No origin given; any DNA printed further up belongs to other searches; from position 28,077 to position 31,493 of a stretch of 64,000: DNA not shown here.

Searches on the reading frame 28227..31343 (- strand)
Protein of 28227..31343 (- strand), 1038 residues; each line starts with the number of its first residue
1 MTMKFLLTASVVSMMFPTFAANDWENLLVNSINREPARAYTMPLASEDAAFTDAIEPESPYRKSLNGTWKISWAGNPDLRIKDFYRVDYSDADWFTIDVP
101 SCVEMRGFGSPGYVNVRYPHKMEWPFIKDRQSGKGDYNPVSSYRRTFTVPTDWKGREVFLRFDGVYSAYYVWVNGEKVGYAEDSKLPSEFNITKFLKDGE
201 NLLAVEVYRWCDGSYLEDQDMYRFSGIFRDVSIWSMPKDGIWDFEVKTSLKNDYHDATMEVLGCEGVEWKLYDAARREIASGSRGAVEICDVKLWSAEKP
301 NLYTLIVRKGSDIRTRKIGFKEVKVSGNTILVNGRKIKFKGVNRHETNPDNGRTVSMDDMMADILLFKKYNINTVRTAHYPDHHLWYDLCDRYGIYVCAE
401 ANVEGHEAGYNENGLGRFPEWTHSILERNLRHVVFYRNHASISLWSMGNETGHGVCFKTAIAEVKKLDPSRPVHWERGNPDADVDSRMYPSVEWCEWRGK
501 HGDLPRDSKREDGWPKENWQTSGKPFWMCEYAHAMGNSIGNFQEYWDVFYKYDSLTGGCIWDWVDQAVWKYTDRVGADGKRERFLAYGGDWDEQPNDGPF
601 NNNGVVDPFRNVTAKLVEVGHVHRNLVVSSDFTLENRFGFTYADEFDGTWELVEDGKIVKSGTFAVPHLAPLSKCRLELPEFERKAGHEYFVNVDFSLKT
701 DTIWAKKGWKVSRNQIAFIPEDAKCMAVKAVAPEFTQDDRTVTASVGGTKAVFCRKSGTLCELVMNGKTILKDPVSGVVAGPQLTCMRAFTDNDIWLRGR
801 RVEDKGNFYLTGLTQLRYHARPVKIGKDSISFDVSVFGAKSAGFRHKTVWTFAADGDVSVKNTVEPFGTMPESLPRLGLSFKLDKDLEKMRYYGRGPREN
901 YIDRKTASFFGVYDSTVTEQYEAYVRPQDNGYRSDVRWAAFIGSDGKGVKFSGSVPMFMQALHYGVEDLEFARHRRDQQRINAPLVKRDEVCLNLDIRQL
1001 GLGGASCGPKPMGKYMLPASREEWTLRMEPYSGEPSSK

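Call 63: search_protein_families(library=pfam, proteins=[window:28227-31343:-], max_evalue=0.0001)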
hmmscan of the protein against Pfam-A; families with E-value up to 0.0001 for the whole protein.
window:28227-31343:- (1038 aa): 6 families
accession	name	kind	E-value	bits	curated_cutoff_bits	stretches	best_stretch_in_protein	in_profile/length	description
PF02836.23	Glyco_hydro_2_C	-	3e-81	273.3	21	1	323-625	1-299/302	Glycosyl hydrolases family 2, TIM barrel domain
PF02929.23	Bgal_small_N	-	3.2e-57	194.5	25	1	748-1023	4-241/248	Beta galactosidase small chain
PF02837.24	Glyco_hydro_2_N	-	2.3e-41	142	28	1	63-237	2-169/169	Glycosyl hydrolases family 2, sugar binding domain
PF16353.11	LacZ_4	-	3.5e-22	78.9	27.3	1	632-717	1-85/87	Beta-galactosidase, domain 4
PF22666.2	Glyco_hydro_2_N2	-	1.4e-09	38.7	27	1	142-210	51-121/167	Glycosyl hydrolase 2 galactose-binding domain-like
PF00703.27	Glyco_hydro_2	-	2.8e-06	28.5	23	1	243-321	19-109/109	Glycosyl hydrolases family 2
